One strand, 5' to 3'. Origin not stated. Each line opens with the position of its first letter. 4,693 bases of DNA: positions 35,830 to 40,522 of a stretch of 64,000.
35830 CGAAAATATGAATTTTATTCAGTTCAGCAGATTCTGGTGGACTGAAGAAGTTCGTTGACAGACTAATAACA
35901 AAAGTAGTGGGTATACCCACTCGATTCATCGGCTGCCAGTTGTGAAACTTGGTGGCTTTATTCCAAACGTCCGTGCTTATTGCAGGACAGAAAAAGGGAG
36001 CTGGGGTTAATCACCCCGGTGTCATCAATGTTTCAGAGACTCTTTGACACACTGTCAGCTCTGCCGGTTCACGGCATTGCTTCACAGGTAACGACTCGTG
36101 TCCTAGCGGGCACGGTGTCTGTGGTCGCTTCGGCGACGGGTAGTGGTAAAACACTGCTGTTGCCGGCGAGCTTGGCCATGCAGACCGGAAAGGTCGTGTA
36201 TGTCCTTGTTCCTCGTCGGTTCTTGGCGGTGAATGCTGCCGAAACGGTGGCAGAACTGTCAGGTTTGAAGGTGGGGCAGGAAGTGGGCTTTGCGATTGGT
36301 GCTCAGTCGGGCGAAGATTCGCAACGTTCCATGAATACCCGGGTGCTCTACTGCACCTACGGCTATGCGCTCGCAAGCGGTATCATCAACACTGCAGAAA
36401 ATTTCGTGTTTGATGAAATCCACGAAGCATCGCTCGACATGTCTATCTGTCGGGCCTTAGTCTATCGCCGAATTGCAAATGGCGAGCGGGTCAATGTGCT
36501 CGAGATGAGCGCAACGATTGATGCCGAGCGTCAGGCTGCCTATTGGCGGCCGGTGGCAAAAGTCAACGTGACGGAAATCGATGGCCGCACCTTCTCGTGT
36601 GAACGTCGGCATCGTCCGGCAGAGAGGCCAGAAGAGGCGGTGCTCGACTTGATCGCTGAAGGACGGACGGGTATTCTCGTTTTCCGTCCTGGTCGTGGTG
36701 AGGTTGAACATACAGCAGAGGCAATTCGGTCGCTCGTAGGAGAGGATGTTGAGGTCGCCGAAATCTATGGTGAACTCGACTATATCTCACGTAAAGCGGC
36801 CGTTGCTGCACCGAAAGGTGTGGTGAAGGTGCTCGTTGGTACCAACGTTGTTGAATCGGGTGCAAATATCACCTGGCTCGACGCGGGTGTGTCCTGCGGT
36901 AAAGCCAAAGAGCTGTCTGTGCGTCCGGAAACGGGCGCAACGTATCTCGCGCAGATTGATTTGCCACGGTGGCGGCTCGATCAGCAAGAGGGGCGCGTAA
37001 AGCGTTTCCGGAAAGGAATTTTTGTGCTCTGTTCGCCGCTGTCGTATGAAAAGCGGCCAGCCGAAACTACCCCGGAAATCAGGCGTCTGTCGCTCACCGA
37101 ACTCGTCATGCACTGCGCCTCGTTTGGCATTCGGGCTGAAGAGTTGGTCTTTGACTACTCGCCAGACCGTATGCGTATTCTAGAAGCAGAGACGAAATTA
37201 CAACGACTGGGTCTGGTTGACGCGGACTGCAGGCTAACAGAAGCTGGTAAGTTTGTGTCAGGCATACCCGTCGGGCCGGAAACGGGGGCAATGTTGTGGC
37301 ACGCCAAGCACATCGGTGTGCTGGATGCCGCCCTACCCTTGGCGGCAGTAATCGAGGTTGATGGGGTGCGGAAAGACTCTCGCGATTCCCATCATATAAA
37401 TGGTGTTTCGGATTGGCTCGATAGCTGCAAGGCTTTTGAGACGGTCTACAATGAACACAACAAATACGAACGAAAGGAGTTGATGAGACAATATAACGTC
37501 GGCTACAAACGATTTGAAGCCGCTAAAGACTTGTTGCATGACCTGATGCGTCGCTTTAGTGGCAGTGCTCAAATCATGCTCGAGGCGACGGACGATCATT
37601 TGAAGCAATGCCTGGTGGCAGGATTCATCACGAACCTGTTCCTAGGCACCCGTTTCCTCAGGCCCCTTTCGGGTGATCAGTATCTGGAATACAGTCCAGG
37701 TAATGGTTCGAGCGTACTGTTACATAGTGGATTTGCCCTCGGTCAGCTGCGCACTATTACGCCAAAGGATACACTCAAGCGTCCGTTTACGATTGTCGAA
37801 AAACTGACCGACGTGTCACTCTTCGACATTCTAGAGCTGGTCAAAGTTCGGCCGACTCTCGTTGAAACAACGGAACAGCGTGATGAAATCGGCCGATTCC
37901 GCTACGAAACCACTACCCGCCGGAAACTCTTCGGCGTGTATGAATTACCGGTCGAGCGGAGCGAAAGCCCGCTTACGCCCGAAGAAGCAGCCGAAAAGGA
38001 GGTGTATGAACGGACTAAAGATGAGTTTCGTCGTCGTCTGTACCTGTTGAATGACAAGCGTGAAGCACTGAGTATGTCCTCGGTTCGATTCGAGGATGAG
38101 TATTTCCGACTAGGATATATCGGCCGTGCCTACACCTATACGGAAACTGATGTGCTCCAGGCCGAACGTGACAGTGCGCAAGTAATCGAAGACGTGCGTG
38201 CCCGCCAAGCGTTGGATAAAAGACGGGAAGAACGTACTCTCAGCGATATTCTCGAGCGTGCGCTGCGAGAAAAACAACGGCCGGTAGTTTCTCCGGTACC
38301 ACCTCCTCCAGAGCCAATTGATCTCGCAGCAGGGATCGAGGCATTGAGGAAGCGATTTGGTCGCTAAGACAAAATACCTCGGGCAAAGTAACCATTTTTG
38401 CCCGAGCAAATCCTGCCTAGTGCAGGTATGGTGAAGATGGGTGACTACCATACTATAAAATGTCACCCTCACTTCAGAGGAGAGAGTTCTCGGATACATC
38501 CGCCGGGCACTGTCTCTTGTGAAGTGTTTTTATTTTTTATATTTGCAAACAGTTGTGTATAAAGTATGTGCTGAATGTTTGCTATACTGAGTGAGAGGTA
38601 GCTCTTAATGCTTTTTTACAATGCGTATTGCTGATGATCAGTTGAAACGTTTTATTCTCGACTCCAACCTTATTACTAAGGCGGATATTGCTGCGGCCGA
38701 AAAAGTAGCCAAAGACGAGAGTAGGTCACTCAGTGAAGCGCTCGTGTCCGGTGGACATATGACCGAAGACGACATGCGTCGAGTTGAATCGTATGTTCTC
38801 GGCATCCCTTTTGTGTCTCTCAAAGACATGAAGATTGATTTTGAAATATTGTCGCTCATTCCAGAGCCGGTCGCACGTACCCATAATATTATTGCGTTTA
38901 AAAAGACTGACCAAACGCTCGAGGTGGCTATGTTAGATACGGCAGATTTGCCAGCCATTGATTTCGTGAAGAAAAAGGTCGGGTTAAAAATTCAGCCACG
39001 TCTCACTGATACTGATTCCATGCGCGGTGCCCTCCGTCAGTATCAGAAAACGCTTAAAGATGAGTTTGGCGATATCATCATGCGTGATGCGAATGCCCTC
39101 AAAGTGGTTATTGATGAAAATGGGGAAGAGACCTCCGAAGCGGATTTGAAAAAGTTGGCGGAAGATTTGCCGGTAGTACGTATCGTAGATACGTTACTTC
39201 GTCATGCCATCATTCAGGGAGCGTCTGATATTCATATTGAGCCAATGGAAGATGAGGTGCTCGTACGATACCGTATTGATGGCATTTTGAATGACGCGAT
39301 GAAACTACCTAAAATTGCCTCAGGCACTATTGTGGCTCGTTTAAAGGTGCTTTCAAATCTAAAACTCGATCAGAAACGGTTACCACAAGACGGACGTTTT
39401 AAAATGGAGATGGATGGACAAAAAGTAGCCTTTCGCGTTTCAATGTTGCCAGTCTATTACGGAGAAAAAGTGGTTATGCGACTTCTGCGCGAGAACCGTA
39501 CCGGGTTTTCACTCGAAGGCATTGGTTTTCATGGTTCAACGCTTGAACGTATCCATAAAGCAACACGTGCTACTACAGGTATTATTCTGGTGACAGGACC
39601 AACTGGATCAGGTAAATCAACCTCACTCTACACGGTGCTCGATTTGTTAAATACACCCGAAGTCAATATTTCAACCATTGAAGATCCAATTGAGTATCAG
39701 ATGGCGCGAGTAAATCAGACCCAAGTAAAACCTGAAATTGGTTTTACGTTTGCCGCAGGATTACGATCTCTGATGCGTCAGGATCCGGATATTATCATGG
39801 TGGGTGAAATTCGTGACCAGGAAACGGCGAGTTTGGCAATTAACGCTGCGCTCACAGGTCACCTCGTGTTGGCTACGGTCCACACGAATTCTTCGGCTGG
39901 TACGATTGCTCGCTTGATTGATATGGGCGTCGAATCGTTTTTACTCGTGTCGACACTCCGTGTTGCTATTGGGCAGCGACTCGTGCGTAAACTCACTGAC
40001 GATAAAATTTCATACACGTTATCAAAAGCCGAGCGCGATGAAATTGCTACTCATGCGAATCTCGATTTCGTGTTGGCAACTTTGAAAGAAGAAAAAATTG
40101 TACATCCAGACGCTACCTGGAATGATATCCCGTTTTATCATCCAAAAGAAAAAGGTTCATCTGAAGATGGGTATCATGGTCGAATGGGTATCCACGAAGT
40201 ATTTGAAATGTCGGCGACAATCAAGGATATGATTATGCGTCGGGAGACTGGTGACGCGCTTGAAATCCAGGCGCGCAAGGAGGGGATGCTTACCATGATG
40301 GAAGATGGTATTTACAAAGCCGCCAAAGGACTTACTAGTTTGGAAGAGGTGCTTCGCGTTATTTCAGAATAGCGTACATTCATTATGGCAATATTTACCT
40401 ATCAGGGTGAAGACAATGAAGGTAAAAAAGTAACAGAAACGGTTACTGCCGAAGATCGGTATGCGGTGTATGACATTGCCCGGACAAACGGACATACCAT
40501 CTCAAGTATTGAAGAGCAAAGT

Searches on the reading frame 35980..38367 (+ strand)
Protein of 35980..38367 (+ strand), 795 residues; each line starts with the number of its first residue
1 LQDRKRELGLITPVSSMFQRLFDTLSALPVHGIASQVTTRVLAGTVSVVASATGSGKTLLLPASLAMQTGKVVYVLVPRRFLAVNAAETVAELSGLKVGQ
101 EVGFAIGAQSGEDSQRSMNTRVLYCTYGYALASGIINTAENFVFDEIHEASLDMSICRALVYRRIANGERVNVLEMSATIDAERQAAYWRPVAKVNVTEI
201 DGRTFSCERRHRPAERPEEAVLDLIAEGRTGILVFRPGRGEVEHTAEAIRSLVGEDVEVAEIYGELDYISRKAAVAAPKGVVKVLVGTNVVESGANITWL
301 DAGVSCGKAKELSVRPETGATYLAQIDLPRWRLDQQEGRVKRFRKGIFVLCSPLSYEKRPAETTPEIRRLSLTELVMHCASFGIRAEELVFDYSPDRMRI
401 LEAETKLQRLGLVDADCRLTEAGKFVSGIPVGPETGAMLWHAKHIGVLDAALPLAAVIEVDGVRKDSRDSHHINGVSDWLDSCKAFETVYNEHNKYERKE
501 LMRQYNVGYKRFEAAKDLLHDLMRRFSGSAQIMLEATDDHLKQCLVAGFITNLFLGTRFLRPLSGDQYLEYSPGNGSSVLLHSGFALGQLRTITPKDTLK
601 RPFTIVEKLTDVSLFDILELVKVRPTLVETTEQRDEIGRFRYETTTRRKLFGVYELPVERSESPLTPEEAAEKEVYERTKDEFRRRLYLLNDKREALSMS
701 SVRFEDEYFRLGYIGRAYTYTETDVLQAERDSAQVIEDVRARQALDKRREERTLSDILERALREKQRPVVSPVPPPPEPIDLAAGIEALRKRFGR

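Call 29: search_protein_families(library=pfam, proteins=[window:35980-38367:+], max_evalue=0.00001)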
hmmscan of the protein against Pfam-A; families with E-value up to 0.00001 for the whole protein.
window:35980-38367:+ (795 aa): 3 families
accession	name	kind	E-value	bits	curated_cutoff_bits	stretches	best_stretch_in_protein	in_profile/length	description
PF00270.35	DEAD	-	1.3e-12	48.2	26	1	35-183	5-163/167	DEAD/DEAH box helicase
PF04851.21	ResIII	-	1.9e-06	28.3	22.5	1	48-180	27-162/164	Type III restriction enzyme, res subunit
PF00271.37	Helicase_C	-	8.8e-06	26.4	23.5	0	221-310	6-94/110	Helicase conserved C-terminal domain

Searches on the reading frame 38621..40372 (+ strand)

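Call 29: search_protein_families(library=pfam, proteins=[window:38621-40372:+], max_evalue=0.00001)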
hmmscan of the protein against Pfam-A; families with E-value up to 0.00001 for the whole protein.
window:38621-40372:+ (583 aa): 2 families
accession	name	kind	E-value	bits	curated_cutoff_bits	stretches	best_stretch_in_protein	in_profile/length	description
PF00437.27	T2SSE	-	3.1e-118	395.1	24.9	1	180-579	3-370/370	Type II/IV secretion system protein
PF05157.20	MshEN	-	5.5e-15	55.6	23.1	1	60-145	1-87/90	MshEN domain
